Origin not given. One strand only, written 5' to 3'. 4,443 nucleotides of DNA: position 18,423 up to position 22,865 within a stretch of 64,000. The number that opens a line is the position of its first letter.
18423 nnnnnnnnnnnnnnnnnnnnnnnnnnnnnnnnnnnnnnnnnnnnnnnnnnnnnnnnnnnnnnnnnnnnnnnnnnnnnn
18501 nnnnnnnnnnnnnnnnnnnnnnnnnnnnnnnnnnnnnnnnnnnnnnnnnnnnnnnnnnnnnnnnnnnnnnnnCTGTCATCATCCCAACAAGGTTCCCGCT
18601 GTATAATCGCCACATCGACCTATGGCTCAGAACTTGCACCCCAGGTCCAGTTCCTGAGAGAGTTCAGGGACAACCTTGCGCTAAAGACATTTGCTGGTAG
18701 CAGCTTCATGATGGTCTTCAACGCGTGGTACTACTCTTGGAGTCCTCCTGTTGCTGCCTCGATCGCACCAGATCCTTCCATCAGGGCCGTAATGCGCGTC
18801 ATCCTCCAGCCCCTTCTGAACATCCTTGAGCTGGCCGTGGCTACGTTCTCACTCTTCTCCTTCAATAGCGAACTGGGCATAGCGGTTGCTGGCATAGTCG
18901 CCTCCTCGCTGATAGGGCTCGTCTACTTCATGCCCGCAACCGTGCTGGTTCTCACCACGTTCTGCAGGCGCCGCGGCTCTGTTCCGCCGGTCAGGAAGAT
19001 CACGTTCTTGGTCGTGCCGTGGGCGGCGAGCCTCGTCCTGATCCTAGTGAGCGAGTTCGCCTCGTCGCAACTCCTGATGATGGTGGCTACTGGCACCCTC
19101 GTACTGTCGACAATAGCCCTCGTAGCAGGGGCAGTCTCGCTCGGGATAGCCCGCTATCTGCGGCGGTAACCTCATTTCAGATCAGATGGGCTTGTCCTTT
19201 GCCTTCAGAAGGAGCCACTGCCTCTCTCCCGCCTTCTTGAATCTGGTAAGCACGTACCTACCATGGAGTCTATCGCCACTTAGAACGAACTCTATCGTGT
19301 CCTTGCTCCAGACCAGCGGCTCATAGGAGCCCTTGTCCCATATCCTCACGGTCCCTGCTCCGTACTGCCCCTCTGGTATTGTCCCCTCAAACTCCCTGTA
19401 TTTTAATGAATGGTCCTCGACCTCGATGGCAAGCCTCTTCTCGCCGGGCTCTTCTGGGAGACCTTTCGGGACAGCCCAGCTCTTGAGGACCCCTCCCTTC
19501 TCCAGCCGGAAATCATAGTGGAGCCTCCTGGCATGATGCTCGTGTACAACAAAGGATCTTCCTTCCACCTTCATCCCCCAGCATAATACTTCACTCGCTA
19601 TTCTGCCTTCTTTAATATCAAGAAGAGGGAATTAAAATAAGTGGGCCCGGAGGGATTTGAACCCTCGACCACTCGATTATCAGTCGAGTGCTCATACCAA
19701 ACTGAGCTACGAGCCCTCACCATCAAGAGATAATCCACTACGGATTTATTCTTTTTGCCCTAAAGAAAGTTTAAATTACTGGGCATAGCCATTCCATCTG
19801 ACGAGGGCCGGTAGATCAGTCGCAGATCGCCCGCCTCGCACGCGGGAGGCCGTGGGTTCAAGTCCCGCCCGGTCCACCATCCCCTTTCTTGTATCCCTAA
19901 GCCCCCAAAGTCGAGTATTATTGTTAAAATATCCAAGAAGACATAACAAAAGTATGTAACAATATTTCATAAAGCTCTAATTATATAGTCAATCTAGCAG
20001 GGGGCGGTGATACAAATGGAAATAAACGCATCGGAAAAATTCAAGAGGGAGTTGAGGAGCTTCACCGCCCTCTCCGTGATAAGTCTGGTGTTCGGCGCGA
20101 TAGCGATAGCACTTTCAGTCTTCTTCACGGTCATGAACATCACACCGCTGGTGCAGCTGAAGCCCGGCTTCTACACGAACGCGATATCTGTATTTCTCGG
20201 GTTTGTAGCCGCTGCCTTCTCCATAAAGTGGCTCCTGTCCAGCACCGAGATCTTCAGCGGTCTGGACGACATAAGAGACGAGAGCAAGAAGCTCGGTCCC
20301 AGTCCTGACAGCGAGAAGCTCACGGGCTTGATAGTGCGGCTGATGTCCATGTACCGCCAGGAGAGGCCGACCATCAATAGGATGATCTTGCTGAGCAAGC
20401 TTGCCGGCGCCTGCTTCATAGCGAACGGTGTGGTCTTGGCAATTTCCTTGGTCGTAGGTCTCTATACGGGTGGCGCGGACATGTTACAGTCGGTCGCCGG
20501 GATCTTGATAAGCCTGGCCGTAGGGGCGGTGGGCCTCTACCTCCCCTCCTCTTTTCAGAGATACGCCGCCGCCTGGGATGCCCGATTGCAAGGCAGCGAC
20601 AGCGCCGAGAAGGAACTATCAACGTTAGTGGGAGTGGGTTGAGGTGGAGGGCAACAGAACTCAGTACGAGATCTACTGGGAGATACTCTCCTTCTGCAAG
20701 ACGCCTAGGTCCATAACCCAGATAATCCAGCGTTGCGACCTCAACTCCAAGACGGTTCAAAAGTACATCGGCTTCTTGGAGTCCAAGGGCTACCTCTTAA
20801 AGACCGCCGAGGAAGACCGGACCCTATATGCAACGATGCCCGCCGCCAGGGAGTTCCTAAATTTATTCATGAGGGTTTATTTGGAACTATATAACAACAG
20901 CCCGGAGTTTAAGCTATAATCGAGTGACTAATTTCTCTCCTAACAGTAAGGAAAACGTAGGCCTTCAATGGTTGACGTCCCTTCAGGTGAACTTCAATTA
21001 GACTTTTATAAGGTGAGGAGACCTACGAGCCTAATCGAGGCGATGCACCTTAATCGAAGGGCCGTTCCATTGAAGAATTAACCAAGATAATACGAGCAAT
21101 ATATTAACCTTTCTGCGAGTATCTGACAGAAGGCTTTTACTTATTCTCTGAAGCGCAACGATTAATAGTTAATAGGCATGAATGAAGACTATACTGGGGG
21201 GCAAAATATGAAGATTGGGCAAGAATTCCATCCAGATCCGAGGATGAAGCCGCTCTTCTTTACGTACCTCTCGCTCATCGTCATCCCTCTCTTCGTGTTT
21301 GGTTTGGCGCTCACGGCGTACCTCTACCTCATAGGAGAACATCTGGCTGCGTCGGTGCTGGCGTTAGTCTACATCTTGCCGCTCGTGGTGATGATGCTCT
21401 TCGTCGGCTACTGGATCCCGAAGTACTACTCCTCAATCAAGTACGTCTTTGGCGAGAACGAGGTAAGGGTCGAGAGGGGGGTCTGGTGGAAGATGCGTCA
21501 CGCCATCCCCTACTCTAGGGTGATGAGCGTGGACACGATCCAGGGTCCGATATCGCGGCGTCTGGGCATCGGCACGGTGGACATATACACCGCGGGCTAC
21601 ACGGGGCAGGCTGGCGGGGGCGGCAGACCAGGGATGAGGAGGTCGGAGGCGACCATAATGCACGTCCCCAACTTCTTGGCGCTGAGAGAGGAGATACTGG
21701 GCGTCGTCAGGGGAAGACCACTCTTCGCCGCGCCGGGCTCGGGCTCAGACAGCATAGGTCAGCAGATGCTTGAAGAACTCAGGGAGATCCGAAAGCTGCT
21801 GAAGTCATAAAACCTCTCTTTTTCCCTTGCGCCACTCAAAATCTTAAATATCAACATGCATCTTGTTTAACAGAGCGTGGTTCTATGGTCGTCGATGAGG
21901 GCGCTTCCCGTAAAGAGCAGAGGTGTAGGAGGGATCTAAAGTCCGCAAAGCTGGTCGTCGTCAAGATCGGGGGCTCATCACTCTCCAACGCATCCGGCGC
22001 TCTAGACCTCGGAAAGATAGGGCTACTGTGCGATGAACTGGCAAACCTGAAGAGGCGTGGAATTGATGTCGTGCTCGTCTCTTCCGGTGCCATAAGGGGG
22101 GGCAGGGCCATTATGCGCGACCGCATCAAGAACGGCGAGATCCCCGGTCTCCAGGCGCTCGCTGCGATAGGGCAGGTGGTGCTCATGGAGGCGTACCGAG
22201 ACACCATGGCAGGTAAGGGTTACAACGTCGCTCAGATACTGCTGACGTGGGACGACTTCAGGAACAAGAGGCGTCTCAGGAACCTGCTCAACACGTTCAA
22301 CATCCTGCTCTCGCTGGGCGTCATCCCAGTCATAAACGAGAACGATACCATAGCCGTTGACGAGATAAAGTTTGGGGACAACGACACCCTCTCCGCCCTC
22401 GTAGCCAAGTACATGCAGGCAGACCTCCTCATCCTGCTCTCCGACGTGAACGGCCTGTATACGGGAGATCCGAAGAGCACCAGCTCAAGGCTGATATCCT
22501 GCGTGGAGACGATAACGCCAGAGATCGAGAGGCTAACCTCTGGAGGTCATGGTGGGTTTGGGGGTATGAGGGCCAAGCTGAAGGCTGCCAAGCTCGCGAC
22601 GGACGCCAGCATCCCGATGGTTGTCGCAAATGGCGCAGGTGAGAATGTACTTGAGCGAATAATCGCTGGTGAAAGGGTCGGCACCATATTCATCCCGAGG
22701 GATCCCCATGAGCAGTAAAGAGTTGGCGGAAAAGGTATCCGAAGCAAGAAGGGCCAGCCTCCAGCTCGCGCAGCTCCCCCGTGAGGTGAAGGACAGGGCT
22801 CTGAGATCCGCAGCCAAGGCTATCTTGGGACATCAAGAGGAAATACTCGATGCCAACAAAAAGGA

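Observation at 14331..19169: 1612-aa surface glycoprotein with two tandem M1-type gluzincin active-site motifs and an unusual Cys-motif plus multi-helix C-terminal anchor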

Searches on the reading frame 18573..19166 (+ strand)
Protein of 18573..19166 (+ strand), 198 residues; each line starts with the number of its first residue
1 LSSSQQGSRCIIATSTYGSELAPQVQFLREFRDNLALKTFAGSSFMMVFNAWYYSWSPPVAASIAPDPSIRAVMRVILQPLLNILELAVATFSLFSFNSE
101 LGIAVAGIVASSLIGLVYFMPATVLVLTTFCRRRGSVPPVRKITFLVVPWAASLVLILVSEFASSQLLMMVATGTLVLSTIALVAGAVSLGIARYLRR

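Call 7: search_protein_families(library=pfam, proteins=[window:18591-19166:+], max_evalue=10)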
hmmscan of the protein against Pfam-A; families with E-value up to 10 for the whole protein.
window:18591-19166:+ (192 aa): 0 families

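Call 15: find_homologous_proteins(query=window:18573-19166:+, max_evalue=0.001)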
Query window:18573-19166:+ (198 aa): 441 proteins with E <= 0.001 among 2165 candidates; the best 120 are listed.
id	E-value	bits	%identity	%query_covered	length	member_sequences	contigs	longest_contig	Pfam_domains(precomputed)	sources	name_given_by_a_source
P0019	1.2e-65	239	62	95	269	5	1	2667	-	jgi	-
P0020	1.1e-55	206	66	82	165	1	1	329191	-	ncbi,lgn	-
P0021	1.8e-54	202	53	100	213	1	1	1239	-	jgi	jgi:hypothetical protein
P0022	2.4e-53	199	56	95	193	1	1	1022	-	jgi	jgi:peptide/nickel transport system substrate-binding protein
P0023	1.6e-52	196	54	92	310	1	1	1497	-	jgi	-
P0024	7.1e-51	191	53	94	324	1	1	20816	PF01835.26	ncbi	ncbi:MAG: CFI-box-CTERM domain-containing protein [Candidatus Bathyarchaeota archaeon]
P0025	5.6e-50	188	61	81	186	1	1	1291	-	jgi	jgi:hypothetical protein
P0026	1.2e-49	187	57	91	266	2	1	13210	-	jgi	jgi:hypothetical protein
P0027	1.2e-48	183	53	93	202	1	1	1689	-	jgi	-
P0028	3.0e-48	182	51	96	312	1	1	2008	-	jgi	-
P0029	1.1e-47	180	49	97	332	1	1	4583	PF16640.12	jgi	jgi:peptide/nickel transport system substrate-binding protein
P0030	2.7e-47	179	49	100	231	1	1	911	-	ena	-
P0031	4.6e-47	178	52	90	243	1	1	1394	-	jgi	-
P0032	8.7e-47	177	53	90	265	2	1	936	PF16640.12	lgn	-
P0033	1.4e-46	177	52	94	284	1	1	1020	PF16640.12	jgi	-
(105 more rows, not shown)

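Call 35: predict_structure(alignment_id=A3)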
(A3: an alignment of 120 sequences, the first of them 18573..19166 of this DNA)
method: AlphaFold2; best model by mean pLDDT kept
length: 198 residues; sequences in the alignment: 120
mean_pLDDT: 94.9   pTM: 0.88
mean pLDDT of the five models: 94.9, 94.4, 94.0, 91.8, 91.5
residues with pLDDT >= 90: 188; 70-90: 3; 50-70: 3; < 50: 4
segments of 3 or more residues with pLDDT < 50: 1-4
pLDDT, mean of each block of 10 residues (from residue 1): 59 93 95 96 97 95 97 97 97 97 98 98 98 95 96 98 98 98 98 96
secondary structure, 60 per line:
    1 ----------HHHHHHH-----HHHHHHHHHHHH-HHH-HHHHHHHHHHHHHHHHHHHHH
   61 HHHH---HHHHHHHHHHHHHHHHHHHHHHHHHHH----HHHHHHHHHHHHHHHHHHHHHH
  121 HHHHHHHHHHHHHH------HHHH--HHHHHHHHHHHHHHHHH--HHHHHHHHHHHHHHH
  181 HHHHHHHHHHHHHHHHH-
elements in order: H11-17 H23-34 H40-64 H68-94 H99-134 H141-144 H147-163 H166-197
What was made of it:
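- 18816..19166 (+): Membrane part of the C-terminal module (aa 1496-1612). It comprises the end of a hydrophobic helical hairpin and three firm TM helices (aa 1513-1546, 1561-1577, 1580-1611). The basic loop at aa 1546-1556 and the basic C-terminal tail are both predicted to be cytoplasmic. AF2 predicts helices with pLDDT 95-98 (call 35).
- The module is about 190 aa with eight confidently predicted packed helices (pLDDT 94.9, pTM 0.88; call 35). The module is all-helical, unlike Hint or other self-processing folds (call 35).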

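Call 42: search_protein_representatives(alignment_id=A3)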
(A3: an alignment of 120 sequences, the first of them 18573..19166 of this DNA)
Query: 120 sequences, 301 profile positions. Proteins with E-value up to 0.001 (for the whole library): 23511; up to 1e-10: 12515; up to 1e-30: 2107. The best 150 are listed.
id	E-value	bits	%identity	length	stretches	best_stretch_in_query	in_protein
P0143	2.1e-120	418.0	-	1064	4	4-295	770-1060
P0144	1.0e-116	405.9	-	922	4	5-288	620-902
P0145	1.4e-107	375.9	-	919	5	4-294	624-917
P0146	3.9e-107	374.5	-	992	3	6-297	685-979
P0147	5.5e-106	370.7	-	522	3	4-293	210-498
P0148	2.8e-105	368.4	-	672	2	6-294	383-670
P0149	3.1e-105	368.2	-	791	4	5-294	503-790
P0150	2.3e-102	358.8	-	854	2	12-293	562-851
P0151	2.4e-102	358.8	-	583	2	5-295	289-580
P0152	2.9e-102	358.5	-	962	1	10-295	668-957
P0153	5.2e-102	357.6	-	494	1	7-294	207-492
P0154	1.5e-101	356.1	-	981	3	4-294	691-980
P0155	1.9e-101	355.8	-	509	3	5-299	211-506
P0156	2.9e-101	355.2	-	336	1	5-294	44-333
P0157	3.5e-101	354.9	-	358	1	6-296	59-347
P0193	1.3e-91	323.5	-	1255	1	6-297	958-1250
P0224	5.5e-87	308.3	-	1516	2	31-294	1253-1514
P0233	2.0e-85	303.2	-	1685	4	30-294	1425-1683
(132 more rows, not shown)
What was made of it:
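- On CFI-box-CTERM (NF041770): In all 150 best database matches the alignment ends within a few residues of the C-terminus (call 42).
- Closest known: NCBIfam NF041770 CFI-box-CTERM domain. Different: Here, and in at least 2107 clusters at E<=1e-30, it is the head of a ~190-aa conserved helical module with three further TM helices (calls 35, 42).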

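Call 45: fold_search(model_id=the predicted structure, library=pdb)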
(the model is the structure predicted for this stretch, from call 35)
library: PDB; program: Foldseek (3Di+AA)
matches with E <= 10: 36; with E <= 0.001: 0
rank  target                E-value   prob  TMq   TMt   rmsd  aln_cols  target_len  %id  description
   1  8t03_A                2.2e+00  0.09  0.20  0.20  16.4       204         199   14  Structure of mouse Myomaker bound to Fab18G7 in detergent (released 2023-09-27)
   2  9ugu                  2.7e+00  0.11  0.25  0.15  15.2       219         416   13  Cryo-EM Structure of Apo-G6PT1 (released 2026-01-07)
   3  5ayo                  2.8e+00  0.10  0.27  0.16  15.4       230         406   13  Crystal structure of a bacterial homologue of iron transporter ferroportin in inward-facing state (released 2015-11-04)
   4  6oom                  3.7e+00  0.09  0.25  0.16  14.4       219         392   12  PROTEIN A (released 2019-09-04)
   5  8oup_B                4.7e+00  0.04  0.16  0.19  14.3       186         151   12  Structural characterization of the hexa-coordinated globin from Spisula solidissima (released 2023-07-05)
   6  9jyu_B                4.9e+00  0.03  0.14  0.17  17.2       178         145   11  Structural analysis of yak hemoglobin (released 2026-01-28)
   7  6ihx_D                4.9e+00  0.03  0.14  0.17  17.0       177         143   11  Crystal Structure Analysis of bovine Hemoglobin modified by SNP (released 2018-12-12)
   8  6wik_A                5.7e+00  0.07  0.26  0.15  16.4       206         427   15  Cryo-EM structure of SLC40/ferroportin with Fab in the presence of hepcidin (released 2020-11-11)
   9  6grj_I                5.7e+00  0.04  0.21  0.14  36.1       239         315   16  Structure of the AhlB pore of the tripartite alpha-pore forming toxin, AHL, from Aeromonas hydrophila. (released 2019-07-03)
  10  8xxu_A                5.7e+00  0.03  0.16  0.11  17.6       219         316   15  Cryo-EM Structure of the Prostaglandin D2 Receptor 2 Coupled to G Protein (released 2024-12-04)
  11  6nwd                  5.9e+00  0.07  0.20  0.18   9.6       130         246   16  X-ray Crystallographic structure of Gloeobacter rhodopsin (released 2019-08-14)
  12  8b4o_B                6.2e+00  0.06  0.25  0.16  17.6       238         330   10  Cryo-EM structure of cytochrome bd oxidase from C. glutamicum (released 2022-12-28)
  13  5sfw_D                6.2e+00  0.02  0.14  0.10  18.8       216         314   10  CRYSTAL STRUCTURE OF HUMAN PHOSPHODIESTERASE 10 IN COMPLEX WITH n4c(CC)n1c(nc(n1)CCc2nc(nn2C)N3CCCC3)c(c4)C, micromola (released 2022-10-12)
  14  5sju_B                6.5e+00  0.02  0.15  0.12  18.9       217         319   10  CRYSTAL STRUCTURE OF HUMAN PHOSPHODIESTERASE 10 IN COMPLEX WITH c1c(nc(s1)NC(c2c(ncc(n2)C3CC3)Nc4cncnc4)=O)CN5CCCCC5,  (released 2022-10-12)
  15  3gei_C                6.9e+00  0.06  0.24  0.17  15.5       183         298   12  Crystal structure of MnmE from Chlorobium tepidum in complex with GCP (released 2009-10-27)
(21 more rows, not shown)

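Call 58: search_protein_families(library=pfam, proteins=[P0143, P0144, P0146, P0152, P0193, P0224, P0233, P0150, P0148], max_evalue=0.0001)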
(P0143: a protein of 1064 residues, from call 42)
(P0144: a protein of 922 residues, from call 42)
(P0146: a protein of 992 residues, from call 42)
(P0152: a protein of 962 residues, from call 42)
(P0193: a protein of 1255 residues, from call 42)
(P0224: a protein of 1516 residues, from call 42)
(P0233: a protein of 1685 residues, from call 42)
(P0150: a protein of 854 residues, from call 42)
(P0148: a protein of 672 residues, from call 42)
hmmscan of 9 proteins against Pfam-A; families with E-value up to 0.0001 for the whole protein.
P0143 (1064 aa): 6 families
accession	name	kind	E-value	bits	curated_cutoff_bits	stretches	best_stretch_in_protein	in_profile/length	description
PF16640.11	Big_3_5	-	1.4e-28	99.7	35.5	3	689-776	3-88/88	Bacterial Ig-like domain (group 3)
PF00630.25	Filamin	-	7.7e-15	56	26.9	0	521-566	40-85/93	Filamin/ABP280 repeat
PF22902.2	NOMO1-like_9th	-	3.6e-13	49.5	27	0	702-740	5-41/75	BOS complex subunit NOMO1-like, beta sandwich domain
PF02369.22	Big_1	-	5.1e-07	30.1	34.9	0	507-573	24-86/93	Bacterial Ig-like domain (group 1)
PF17210.9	SdrD_B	-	5.4e-07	30.2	29.7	0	709-761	23-70/112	SdrD B-like domain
PF01835.25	MG2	-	1.1e-05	26.1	32.8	0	808-872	32-96/96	MG2 domain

P0144 (922 aa): 7 families
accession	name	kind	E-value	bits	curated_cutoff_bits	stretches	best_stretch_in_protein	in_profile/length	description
PF16640.11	Big_3_5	-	1e-27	97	35.5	3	344-429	4-87/88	Bacterial Ig-like domain (group 3)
PF24517.2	CBM96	-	5.8e-25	88.4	26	1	165-319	8-155/164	Carbohydrate-binding module family 96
PF22902.2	NOMO1-like_9th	-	8e-12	45.2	27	0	355-396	4-43/75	BOS complex subunit NOMO1-like, beta sandwich domain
PF02369.22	Big_1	-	2.1e-11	44.2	34.9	0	354-416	23-85/93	Bacterial Ig-like domain (group 1)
PF00630.25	Filamin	-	6.4e-10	40.2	26.9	0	366-414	39-85/93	Filamin/ABP280 repeat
PF16586.11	DUF5060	-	6.9e-06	26.7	27.2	0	363-408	21-66/70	Domain of unknown function (DUF5060)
PF01835.25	MG2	-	1.1e-05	26.1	32.8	0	657-721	32-96/96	MG2 domain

P0146 (992 aa): 11 families
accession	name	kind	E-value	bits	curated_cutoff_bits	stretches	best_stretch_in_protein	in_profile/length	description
PF13620.12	CarboxypepD_reg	-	6.9e-45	151.7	32.3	5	398-476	2-81/82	Carboxypeptidase regulatory-like domain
PF16640.11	Big_3_5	-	8.4e-28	97.2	35.5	2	501-589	1-88/88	Bacterial Ig-like domain (group 3)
PF13715.12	CarbopepD_reg_2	-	1.3e-22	80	32.2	1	398-465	1-66/88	CarboxypepD_reg-like domain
PF25020.1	TTR_TEN1-4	-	1.5e-12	47.7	27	0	395-434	6-49/86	Teneurin TTR-like domain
PF17789.7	MG4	-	8.2e-10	39.2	24.7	0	401-462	21-88/95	Macroglobulin domain MG4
PF15976.11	CooC_C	-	3.8e-07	30.5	29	0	397-435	18-56/93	CS1-pili formation C-terminal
PF02369.22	Big_1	-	6.8e-07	29.7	34.9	0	399-435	22-67/93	Bacterial Ig-like domain (group 1)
PF17210.9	SdrD_B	-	1.2e-05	25.9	29.7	0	227-283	21-76/112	SdrD B-like domain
PF00775.27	Dioxygenase_C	-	1.3e-05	25.2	27.3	0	397-416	31-50/182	Dioxygenase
PF16371.11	MetallophosN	-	1.4e-05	25.6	35.6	0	400-433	1-33/77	N terminal of Calcineurin-like phosphoesterase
PF00630.25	Filamin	-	2.7e-05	25.4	26.9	0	628-672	40-84/93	Filamin/ABP280 repeat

P0152 (962 aa): 2 families
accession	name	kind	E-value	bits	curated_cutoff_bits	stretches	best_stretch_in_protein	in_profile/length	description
PF01841.26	Transglut_core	-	2e-17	63.9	23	1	294-409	3-108/108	Transglutaminase-like superfamily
PF16640.11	Big_3_5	-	1.3e-12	48.6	35.5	1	678-764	3-87/88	Bacterial Ig-like domain (group 3)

P0193 (1255 aa): 3 families
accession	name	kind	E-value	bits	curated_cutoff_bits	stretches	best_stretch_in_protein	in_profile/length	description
PF13620.12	CarboxypepD_reg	-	7.1e-16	58.8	32.3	1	640-719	2-82/82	Carboxypeptidase regulatory-like domain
PF13715.12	CarbopepD_reg_2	-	3.2e-08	33.9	32.2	1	640-725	1-83/88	CarboxypepD_reg-like domain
PF10633.15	NPCBM_assoc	-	1e-05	26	24.4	1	870-928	3-60/78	NPCBM-associated, NEW3 domain of alpha-galactosidase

P0224 (1516 aa): 1 family
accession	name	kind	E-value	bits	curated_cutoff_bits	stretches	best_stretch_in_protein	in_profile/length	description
PF01835.25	MG2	-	2.1e-10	41.3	32.8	0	939-979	54-96/96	MG2 domain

P0233 (1685 aa): 1 family
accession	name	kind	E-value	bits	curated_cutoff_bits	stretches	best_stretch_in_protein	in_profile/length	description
PF01835.25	MG2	-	3.6e-12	46.9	32.8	0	1283-1320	57-96/96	MG2 domain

P0150 (854 aa): 2 families
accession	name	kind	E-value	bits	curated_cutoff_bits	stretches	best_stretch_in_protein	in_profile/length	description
PF16640.11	Big_3_5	-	2.6e-10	41.2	35.5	1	569-656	2-87/88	Bacterial Ig-like domain (group 3)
PF00630.25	Filamin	-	4.7e-05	24.6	26.9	0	596-640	40-84/93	Filamin/ABP280 repeat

P0148 (672 aa): 2 families
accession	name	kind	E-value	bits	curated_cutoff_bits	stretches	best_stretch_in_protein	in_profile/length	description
PF16640.11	Big_3_5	-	8e-15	55.6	35.5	1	299-387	2-88/88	Bacterial Ig-like domain (group 3)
PF02369.22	Big_1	-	5.6e-06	26.8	34.9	0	407-473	22-88/93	Bacterial Ig-like domain (group 1)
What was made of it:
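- Elsewhere the same module carries unrelated ectodomains: Ig repeats, CBM96, a transglutaminase-like domain and MG2 (call 58).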

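Call 69: search_protein_families(library=ncbifam, alignment_id=A3, max_evalue=0.001)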
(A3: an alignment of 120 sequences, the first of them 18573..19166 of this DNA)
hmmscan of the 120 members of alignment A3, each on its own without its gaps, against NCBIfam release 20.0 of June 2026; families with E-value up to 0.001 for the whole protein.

A. member 1, window:18573-19166:+ (198 aa): 1 family
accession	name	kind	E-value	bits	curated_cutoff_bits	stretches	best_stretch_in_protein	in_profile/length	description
NF041770.1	CFI_box_CTERM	domain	4.2e-20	71.3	40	1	10-81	1-68/69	CFI-box-CTERM domain-containing protein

B. families by the number of members that match (of 120 scanned): 5 families
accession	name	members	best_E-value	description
NF041770.1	CFI_box_CTERM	120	2.7e-23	CFI-box-CTERM domain-containing protein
NF058595.1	invert_tail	4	3.5e-07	lipo-invert putative C-terminal anchoring domain-containing protein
NF040788.1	S-lay_SlaB_Mtsph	1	2.9e-07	S-layer protein SlaB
NF038353.1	FxLYD_dom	1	0.00016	FxLYD domain-containing protein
TIGR00332.1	neela_ferrous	1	0.00093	desulfoferrodoxin ferrous iron-binding domain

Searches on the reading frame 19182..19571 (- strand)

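Call 29: search_protein_families(library=pfam, proteins=[window:19182-19571:-], max_evalue=0.001)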
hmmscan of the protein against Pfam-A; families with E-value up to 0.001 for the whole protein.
window:19182-19571:- (129 aa): 1 family
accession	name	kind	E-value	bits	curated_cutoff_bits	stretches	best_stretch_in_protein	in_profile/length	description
PF13298.12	LigD_N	-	1e-42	145.1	31.1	1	10-110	1-107/107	DNA Ligase D 3'-phosphoesterase domain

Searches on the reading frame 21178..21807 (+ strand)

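Call 29: search_protein_families(library=pfam, proteins=[window:21178-21807:+], max_evalue=0.001)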
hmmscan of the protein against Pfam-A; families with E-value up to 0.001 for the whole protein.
window:21178-21807:+ (210 aa): 1 family
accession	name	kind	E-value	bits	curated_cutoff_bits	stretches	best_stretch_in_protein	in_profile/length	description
PF03703.20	bPH_2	-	2.7e-16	60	22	1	84-173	1-78/78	Bacterial PH domain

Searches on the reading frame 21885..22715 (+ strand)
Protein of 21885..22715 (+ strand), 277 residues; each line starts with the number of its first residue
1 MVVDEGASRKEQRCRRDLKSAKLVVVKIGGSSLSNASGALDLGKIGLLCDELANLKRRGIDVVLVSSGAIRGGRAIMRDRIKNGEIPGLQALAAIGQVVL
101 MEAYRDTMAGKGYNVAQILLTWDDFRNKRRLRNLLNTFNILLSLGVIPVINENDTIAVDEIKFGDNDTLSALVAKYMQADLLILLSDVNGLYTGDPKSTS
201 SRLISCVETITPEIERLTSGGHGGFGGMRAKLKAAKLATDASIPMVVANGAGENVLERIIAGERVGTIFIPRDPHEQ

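Call 29: search_protein_families(library=pfam, proteins=[window:21885-22715:+], max_evalue=0.001)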
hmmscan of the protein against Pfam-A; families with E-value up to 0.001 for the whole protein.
window:21885-22715:+ (277 aa): 1 family
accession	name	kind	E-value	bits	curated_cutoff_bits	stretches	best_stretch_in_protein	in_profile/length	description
PF00696.33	AA_kinase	-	1e-45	156.8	24.9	1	22-249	1-234/234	Amino acid kinase family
